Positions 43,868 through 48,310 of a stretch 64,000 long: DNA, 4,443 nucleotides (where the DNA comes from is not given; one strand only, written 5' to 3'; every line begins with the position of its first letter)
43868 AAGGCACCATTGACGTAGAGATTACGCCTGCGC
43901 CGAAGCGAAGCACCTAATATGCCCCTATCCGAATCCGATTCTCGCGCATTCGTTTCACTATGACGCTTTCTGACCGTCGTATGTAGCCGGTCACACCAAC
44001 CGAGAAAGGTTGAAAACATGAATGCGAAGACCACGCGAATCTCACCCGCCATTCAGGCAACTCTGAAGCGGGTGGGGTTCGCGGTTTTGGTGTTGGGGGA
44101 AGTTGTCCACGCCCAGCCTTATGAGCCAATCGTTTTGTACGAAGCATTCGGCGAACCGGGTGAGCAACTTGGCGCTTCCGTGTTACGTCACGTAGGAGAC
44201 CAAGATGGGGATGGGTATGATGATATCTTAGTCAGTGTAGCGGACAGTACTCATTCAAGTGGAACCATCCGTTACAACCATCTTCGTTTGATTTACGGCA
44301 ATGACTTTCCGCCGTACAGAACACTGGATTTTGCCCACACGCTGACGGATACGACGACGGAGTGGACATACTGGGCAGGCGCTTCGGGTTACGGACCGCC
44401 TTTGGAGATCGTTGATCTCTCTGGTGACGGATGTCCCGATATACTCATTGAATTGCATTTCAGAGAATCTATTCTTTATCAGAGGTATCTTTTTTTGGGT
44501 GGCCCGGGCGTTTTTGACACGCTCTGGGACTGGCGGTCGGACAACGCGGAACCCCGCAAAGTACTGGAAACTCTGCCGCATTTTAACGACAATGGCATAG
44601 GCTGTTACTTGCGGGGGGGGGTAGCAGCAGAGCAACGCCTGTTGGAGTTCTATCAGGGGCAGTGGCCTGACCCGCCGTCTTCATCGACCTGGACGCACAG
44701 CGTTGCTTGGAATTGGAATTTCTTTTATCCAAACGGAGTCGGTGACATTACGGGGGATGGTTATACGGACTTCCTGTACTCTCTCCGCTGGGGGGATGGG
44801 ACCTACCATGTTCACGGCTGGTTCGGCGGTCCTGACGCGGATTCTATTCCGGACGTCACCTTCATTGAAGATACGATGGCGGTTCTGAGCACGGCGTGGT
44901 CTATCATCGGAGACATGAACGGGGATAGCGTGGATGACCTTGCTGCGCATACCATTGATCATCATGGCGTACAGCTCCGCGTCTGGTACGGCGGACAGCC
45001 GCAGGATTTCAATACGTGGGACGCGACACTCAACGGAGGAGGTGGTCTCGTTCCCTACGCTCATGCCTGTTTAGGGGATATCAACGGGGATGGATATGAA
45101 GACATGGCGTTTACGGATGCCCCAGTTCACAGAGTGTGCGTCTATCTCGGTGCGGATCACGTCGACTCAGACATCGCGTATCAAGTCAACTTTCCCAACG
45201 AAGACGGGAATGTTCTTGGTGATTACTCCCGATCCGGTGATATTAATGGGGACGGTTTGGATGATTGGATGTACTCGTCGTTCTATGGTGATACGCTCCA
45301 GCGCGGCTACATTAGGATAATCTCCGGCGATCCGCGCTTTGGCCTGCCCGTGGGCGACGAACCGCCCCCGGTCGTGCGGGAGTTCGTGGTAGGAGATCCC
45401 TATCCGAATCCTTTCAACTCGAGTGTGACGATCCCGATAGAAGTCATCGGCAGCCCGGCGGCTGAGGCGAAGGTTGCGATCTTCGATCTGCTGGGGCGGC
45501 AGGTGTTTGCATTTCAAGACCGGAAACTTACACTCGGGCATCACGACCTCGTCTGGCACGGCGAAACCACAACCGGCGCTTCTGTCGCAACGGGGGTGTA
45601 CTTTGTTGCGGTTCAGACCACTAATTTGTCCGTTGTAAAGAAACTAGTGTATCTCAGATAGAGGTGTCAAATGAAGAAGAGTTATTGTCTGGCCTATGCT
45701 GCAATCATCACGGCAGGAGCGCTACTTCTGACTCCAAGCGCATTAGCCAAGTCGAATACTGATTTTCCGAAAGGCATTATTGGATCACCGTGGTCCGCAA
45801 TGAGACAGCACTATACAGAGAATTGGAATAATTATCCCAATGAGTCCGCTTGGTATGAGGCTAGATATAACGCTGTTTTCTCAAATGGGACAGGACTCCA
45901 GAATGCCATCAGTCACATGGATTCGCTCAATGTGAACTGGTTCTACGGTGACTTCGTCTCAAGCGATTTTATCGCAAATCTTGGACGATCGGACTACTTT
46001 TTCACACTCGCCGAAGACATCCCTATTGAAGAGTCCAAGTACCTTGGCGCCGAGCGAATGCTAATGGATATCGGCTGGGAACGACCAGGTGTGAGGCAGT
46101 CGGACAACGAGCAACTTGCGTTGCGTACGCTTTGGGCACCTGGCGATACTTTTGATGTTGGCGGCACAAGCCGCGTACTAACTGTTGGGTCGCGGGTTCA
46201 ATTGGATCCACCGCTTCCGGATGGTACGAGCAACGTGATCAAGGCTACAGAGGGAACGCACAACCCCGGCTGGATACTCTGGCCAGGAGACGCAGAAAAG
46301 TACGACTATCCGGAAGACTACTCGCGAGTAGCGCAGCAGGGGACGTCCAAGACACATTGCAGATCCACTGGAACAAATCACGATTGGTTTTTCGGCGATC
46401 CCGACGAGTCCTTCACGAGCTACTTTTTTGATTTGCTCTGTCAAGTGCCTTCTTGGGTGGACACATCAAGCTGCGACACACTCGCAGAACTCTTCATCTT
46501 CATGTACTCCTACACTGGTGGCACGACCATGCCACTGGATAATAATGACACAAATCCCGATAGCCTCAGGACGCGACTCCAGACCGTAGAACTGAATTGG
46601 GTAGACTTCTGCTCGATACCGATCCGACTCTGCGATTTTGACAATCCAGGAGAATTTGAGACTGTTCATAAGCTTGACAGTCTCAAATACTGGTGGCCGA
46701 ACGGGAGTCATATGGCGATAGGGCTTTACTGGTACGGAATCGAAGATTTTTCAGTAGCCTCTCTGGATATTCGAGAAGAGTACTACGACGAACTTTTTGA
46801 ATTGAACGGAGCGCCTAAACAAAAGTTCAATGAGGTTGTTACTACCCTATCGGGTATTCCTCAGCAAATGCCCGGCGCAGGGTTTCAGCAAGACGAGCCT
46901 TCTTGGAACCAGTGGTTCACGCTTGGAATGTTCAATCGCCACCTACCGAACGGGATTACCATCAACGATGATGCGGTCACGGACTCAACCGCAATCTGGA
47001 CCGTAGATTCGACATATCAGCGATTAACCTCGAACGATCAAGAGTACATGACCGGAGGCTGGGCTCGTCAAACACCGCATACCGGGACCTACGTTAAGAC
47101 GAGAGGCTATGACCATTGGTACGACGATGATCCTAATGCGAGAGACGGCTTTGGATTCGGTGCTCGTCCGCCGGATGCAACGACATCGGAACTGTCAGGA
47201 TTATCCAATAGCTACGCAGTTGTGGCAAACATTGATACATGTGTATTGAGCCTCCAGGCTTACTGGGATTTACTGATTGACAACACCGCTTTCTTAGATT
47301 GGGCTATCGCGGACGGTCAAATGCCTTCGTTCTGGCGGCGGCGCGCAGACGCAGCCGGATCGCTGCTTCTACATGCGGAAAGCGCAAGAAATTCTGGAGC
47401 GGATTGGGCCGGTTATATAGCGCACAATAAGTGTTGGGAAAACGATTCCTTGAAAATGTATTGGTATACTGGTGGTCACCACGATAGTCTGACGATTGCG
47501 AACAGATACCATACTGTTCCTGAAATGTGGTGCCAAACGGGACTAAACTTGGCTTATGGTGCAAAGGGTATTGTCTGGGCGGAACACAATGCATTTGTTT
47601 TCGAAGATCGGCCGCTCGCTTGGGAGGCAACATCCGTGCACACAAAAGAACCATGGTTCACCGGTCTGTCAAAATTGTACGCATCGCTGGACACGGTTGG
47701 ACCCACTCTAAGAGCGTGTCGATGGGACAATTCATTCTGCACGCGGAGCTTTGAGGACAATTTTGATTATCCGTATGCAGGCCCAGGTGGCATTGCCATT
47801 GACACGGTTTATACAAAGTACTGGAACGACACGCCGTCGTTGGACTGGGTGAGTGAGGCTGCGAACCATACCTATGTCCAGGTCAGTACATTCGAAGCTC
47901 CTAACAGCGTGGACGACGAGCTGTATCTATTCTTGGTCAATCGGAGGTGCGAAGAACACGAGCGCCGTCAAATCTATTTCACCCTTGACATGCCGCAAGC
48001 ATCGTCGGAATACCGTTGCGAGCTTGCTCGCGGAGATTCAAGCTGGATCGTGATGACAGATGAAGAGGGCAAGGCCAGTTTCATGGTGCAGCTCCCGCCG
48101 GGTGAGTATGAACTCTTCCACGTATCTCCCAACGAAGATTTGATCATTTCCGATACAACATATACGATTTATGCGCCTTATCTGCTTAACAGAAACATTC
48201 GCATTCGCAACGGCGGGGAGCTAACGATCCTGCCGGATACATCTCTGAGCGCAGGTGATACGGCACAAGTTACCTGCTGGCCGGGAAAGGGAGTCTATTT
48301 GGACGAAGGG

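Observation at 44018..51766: Prophage-borne type IX secretion cargo locus: an FG-GAP propeller plus a 2031-aa beta-helix giant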

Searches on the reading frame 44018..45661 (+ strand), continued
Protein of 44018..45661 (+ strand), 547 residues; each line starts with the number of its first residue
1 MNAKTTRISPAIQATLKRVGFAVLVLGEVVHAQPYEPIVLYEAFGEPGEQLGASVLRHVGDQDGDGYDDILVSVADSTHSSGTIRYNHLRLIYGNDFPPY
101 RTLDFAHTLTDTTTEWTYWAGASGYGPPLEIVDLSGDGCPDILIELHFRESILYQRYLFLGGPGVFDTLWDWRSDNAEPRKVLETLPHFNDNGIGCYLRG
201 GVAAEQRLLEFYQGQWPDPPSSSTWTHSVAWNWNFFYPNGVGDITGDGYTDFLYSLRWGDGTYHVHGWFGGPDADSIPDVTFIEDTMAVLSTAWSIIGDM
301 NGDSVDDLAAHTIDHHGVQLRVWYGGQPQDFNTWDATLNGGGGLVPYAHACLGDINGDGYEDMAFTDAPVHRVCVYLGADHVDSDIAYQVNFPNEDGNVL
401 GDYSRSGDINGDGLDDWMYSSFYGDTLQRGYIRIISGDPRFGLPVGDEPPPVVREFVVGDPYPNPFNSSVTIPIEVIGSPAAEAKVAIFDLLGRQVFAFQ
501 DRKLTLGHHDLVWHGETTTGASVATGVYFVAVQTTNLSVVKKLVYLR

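Call 103: predict_structure(alignment_id=A6)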
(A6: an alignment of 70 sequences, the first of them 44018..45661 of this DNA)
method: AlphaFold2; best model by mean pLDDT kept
length: 547 residues; sequences in the alignment: 70
mean_pLDDT: 87.3   pTM: 0.77
mean pLDDT of the five models: 87.3, 87.0, 86.8, 86.1, 85.3
residues with pLDDT >= 90: 320; 70-90: 169; 50-70: 51; < 50: 7
segments of 3 or more residues with pLDDT < 50: none
pLDDT, mean of each block of 10 residues (from residue 1): 62 84 73 79 93 93 96 81 79 97 89 77 54 93 92 93 93 94 91 91 81 93 93 79 95 89 92 95 83 92 94 88 91 90 77 94 89 91 90 71 93 96 84 94 58 81 89 87 89 96 89 97 97 88 93
secondary structure, 60 per line:
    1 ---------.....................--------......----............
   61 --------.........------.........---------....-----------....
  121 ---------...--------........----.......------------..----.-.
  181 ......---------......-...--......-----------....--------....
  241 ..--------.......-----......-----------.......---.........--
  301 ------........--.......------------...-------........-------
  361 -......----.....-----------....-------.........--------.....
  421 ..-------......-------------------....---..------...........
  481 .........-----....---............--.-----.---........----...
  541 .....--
elements in order: H10-30 E39-44 E49-60 E69-77 E84-92 E102-105 E117-120 E130-132 E141-148 E153-159 E180-186 E196-201 E208-213 E225-228 E237-242 E251-257 E263-268 E280-283 E290-298 E307-314 E317-323 E336-338 E346-353 E362-367 E372-376 E388-391 E399-407 E416-422 E430-435 E455-458 E470-489 E495-498 E502-513 E526-533 E538-545
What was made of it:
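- On Type-A T9SS cargo (CTD proteins): The AF2 model has an N-terminal helix (call 103).
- The AF2 model shows an N-terminal helix at aa 10-30 (call 103).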

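Call 105: fold_search(model_id=the predicted structure, library=pdb)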
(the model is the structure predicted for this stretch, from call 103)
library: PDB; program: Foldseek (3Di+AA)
matches with E <= 10: 1175; with E <= 0.001: 127
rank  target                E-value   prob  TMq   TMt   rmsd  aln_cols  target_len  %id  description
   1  6djp_A                4.4e-14  1.00  0.48  0.45  14.3       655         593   13  Integrin alpha-v beta-8 in complex with the Fabs 8B8 and 68 (released 2018-07-25)
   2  6om1_E                2.4e-13  1.00  0.48  0.44  14.6       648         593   14  Crystal structure of an atypical integrin (released 2019-12-11)
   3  3ije_A                2.5e-13  1.00  0.47  0.29  15.4       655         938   14  Crystal structure of the complete integrin alhaVbeta3 ectodomain plus an Alpha/beta transmembrane fragment (released 2009-09-29)
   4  3v4p_C                3.4e-13  1.00  0.46  0.44  13.0       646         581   10  crystal structure of a4b7 headpiece complexed with Fab ACT-1 (released 2012-01-11)
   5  3v4p_A                5.1e-13  1.00  0.46  0.43  12.3       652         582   10  crystal structure of a4b7 headpiece complexed with Fab ACT-1 (released 2012-01-11)
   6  3v4v_C                6.3e-13  1.00  0.46  0.44  13.9       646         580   11  crystal structure of a4b7 headpiece complexed with Fab ACT-1 and RO0505376 (released 2012-01-11)
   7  4irz_A                4.7e-12  1.00  0.44  0.42  12.6       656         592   10  Crystal structure of A4b7 headpiece complexed with Fab Natalizumab (released 2013-09-25)
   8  7ceb_A                7.0e-12  1.00  0.45  0.45  14.2       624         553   12  Crystal structure of alpha6beta1 integrin headpiece (released 2021-06-23)
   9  9t5z_A                2.1e-11  1.00  0.46  0.45  15.1       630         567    9  Cryo-EM structure of alphaM/beta2:MEM148-Fab headpiece complex (without alphaM I-domain) (released 2026-03-25)
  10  8tcf_A                4.1e-11  1.00  0.47  0.57   6.5       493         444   15  Integrin alpha-v beta-8 in complex with minibinder B8_BP_dsulf (released 2023-09-27)
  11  5es4_G                3.6e-10  1.00  0.46  0.30  15.0       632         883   11  RE-REFINEMENT OF INTEGRIN ALPHAXBETA2 ECTODOMAIN IN THE CLOSED/BENT CONFORMATION (released 2016-03-02)
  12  5es4_C                6.5e-10  1.00  0.45  0.30  15.2       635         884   10  RE-REFINEMENT OF INTEGRIN ALPHAXBETA2 ECTODOMAIN IN THE CLOSED/BENT CONFORMATION (released 2016-03-02)
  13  3k71_C                2.4e-09  1.00  0.44  0.29  13.9       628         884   11  Structure of integrin alphaX beta2 ectodomain (released 2010-01-12)
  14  3k71_E                2.8e-09  1.00  0.45  0.30  14.1       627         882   11  Structure of integrin alphaX beta2 ectodomain (released 2010-01-12)
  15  3k71_A                4.0e-09  1.00  0.45  0.30  14.0       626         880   11  Structure of integrin alphaX beta2 ectodomain (released 2010-01-12)
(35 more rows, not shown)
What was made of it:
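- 44018..45661 (+): FG-GAP protein (547 aa): signal peptide, seven-bladed integrin-alpha-like Ca-binding propeller, and type-A T9SS sorting domain (aa 453-547, 45374-45658). AF2 pLDDT 87.3 and Foldseek top hits to integrin alpha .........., E 4e-14 (calls 103, 105).
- On FG-GAP / integrin-alpha type seven-bladed propeller: AF2 pLDDT 87, with integrin alpha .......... as top Foldseek hits (calls 103, 105).
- Closest known: PorZ. Same: It is a Foldseek hit at rank 24, E 3e-7 (call 105).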

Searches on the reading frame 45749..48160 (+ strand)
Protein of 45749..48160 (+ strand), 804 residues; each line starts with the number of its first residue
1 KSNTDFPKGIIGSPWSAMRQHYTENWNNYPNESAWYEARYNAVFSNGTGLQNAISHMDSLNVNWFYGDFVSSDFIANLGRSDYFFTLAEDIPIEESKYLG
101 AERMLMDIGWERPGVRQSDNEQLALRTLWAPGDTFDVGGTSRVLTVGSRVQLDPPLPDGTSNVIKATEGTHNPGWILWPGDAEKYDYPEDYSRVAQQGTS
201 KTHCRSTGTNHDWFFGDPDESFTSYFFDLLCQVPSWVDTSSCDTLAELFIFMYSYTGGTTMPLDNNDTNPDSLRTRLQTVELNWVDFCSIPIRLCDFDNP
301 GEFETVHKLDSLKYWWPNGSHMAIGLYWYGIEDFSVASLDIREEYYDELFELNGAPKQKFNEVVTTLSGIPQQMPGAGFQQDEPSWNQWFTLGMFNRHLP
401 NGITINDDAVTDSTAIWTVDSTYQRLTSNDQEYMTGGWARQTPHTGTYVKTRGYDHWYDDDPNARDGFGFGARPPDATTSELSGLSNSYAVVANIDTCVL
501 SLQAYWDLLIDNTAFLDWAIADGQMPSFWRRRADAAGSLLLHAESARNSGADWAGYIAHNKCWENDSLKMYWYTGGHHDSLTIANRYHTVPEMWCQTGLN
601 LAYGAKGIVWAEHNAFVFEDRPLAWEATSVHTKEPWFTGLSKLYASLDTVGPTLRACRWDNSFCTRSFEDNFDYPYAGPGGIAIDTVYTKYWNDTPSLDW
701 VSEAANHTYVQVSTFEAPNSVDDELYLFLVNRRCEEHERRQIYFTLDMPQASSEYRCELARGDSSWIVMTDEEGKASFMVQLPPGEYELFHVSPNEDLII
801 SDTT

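Call 48: search_protein_representatives(protein=window:45749-48160:+)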
Query: 804 residues. Proteins with E-value up to 0.001 (for the whole library): 8; up to 1e-10: 5; up to 1e-30: 1. The best 8 are listed.
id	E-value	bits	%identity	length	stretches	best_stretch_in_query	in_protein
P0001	0.0e+00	1933.9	100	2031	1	1-804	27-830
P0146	1.1e-26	109.6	37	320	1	1-270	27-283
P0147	2.4e-23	98.6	28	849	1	291-795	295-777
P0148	2.3e-20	88.7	33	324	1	571-802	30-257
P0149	5.3e-12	61.1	33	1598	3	637-793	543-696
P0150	2.4e-06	42.3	33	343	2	640-792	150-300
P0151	5.2e-06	41.2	34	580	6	759-794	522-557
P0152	2.7e-04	35.5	31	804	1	573-792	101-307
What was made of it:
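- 45749..48160 (+): Variable N-terminal head of the giant (aa 27-830), no known family. Only 7 remote hits among 1.84 billion representatives (call 48).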

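Call 49: search_protein_families(library=pfam, proteins=[P0146, P0147, P0148, P0149, P0150, P0151, P0152], max_evalue=0.01)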
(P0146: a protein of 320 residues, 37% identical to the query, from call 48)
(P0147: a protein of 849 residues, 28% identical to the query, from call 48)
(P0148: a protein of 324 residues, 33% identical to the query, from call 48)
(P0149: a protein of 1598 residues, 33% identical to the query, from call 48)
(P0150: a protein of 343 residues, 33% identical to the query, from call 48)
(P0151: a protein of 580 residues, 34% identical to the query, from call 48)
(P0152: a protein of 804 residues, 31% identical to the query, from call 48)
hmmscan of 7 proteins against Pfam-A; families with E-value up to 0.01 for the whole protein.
P0146 (320 aa): 0 families

P0147 (849 aa): 1 family
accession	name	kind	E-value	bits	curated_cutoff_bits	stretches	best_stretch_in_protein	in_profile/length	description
PF21214.3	SelB_WH_2nd_bact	-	0.0049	17.2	27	0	266-287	20-39/59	Selenocysteine-specific elongation factor, winged helix domain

P0148 (324 aa): 0 families

P0149 (1598 aa): 12 families
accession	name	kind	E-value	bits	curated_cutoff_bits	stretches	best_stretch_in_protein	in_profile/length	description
PF22544.2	HYDIN_VesB_CFA65-like_Ig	-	1.9e-26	92.7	25.5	0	1196-1284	1-87/100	HYDIN/CFA65/VesB-like, Ig-like domain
PF15780.11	ASH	-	1.6e-17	63.9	27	0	1201-1284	6-91/98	Abnormal spindle-like microcephaly-assoc'd, ASPM-SPD-2-Hydin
PF22073.2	Cep192_D4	-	3.6e-17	63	35.5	0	1301-1393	3-107/112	Cep192 domain 4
PF24507.1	Ig_CFAP65_4th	-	2.7e-08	34.5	27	0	897-931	27-61/76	CFAP65, fourth Ig-like domain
PF12371.14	TMEM131_like_N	-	4.9e-08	33.5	28.8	0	1303-1370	2-70/84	Transmembrane protein 131-like N-terminal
PF07610.17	DUF1573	-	6.2e-06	26.6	26.1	0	708-800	7-97/98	Protein of unknown function (DUF1573)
PF18962.6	Por_Secre_tail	-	1.6e-05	25.5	27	1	1520-1594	2-73/75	Secretion system C-terminal sorting domain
PF22066.2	Cep192_D8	-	9.8e-05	23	33.5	0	1017-1048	68-99/101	Cep192 domain 8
PF24499.1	Ig_TMEM131L_4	-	0.00015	22.6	27.8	0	813-921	1-110/136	TMEM131L fourth Ig-like domain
PF22067.2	Cep192_D3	-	0.00015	22.3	27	0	1314-1373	13-72/99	Cep192 domain 3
PF22064.2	Cep192_D2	-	0.00058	20.6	27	0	1059-1095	12-52/154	Cep192 domain 2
PF24798.1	Ig-CFAP74_4th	-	0.0012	19.4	28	0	1201-1296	2-94/95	CFAP74 forth Ig-like domain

P0150 (343 aa): 0 families

P0151 (580 aa): 12 families
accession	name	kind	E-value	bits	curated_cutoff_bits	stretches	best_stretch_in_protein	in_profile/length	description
PF23194.1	NOMO_5th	-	1.9e-18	67.1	27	0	515-556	18-58/89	NOMO fifth transthyretin-like domain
PF14686.12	fn3_3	-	3.2e-09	36.9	24.4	0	139-172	25-58/75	Polysaccharide lyase family 4, domain II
PF01321.24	Creatinase_N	-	4.6e-07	30.9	22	0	251-273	15-37/128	Creatinase/Prolidase N-terminal domain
PF06897.17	DUF1269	-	9.9e-05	23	26.9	0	264-296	31-63/100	Protein of unknown function (DUF1269)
PF06375.16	AP3D1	-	0.00013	22.5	28.2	0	165-207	21-64/156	AP-3 complex subunit delta-1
PF03309.20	Pan_kinase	-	0.00016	22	24.7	0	160-193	163-196/205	Type III pantothenate kinase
PF07685.20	GATase_3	-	0.00023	21.3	27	0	43-93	28-78/196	CobB/CobQ-like glutamine amidotransferase domain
PF00464.25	SHMT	-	0.00028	20.1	27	0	364-390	357-383/399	Serine hydroxymethyltransferase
PF10563.14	CA_like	-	0.00073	20.1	26.3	0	521-563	42-84/181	Delta carbonic anhydrase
PF01325.25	Fe_dep_repress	-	0.0015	19.2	26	0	91-111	21-41/60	Iron dependent repressor, N-terminal DNA binding domain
PF20799.2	PIMT_C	-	0.0059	17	22.9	0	107-163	39-95/104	Protein-L-isoaspartyl O-methyltransferase, C-terminal domain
PF15116.11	CD52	-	0.0099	16.3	27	0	10-34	6-30/44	CAMPATH-1 antigen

P0152 (804 aa): 5 families
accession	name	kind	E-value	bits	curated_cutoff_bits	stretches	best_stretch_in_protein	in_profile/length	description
PF18962.6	Por_Secre_tail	-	4.1e-10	40.2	27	1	726-800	2-73/75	Secretion system C-terminal sorting domain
PF00041.27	fn3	-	1.2e-09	38.7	25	1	329-398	15-82/84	Fibronectin type III domain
PF25788.1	Ig_Rha78A_N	-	2.9e-06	27.9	27.4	1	326-402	15-102/105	Rha78A-like, N-terminal immunoglobulin domain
PF13860.13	FlgD_ig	-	0.0026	18.2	27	0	736-792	14-76/79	FlgD Ig-like domain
PF16656.11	Pur_ac_phosph_N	-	0.0094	16.9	30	1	328-401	13-93/93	Purple acid Phosphatase, N-terminal domain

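Call 80: predict_structure(alignment_id=A2)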
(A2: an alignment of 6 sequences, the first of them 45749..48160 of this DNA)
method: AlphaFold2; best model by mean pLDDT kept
length: 804 residues; sequences in the alignment: 6
mean_pLDDT: 40.0   pTM: 0.34
mean pLDDT of the five models: 40.0, 36.6, 35.4, 35.1, 31.5
residues with pLDDT >= 90: 0; 70-90: 67; 50-70: 79; < 50: 658
segments of 3 or more residues with pLDDT < 50: 1-587, 610-635, 664-682, 691-707, 799-804
pLDDT, mean of each block of 10 residues (from residue 1): 28 32 37 44 42 44 41 47 40 38 32 29 32 32 30 31 31 28 30 32 29 33 33 35 31 31 32 31 28 38 36 29 31 32 42 45 42 28 29 28 30 26 29 26 26 28 31 28 25 24 32 36 35 37 38 37 34 30 42 64 56 31 28 47 65 69 45 31 51 41 47 72 76 64 73 80 77 79 79 71 42
secondary structure, 60 per line:
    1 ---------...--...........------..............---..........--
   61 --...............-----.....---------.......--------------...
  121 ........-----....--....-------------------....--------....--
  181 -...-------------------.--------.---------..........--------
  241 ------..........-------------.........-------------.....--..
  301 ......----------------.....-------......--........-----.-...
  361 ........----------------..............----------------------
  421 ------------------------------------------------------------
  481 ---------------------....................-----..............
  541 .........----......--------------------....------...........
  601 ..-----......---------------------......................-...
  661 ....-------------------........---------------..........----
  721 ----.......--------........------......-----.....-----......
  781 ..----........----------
elements in order (helices of 4 or more, strands of 3 or more residues): E10-12 H15-25 H32-45 H49-58 E63-71 H72-77 E83-87 E97-103 H118-128 E134-137 E140-143 E163-166 E175-178 E223-232 E247-256 H270-278 E292-296 E299-306 E323-327 E335-340 H343-349 H358-368 H385-398 H502-521 H527-549 E554-559 H580-583 H590-602 E608-613 H635-656 E658-664 E684-691 E710-716 E725-731 E740-747 E754-759 E765-769 E775-782 E787-794
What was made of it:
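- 45749..48160 (+): AF2 failed, pLDDT 40 (call 80).
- Tried and rejected: AF2 of the giant's head with a 6-sequence alignment failed at pLDDT 40 (call 80), so no fold search was run on it.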

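Call 81: search_solved_structures(query=A2, max_evalue=10)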
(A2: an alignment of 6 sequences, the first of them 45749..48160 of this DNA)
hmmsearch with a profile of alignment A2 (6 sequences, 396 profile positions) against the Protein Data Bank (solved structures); distinct sequences matched with E-value up to 10: 4.
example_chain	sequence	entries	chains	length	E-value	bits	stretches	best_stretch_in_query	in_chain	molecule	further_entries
5yl9_B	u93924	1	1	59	0.21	13.9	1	147-192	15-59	Spike glycoprotein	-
8wde_A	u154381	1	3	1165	0.42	12.9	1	147-198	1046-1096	Spike glycoprotein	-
5zhy_A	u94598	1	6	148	0.49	12.7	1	147-194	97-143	Spike glycoprotein, Spike glycoprotein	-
7cyc_A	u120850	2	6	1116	0.73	12.1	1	147-198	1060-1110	Spike glycoprotein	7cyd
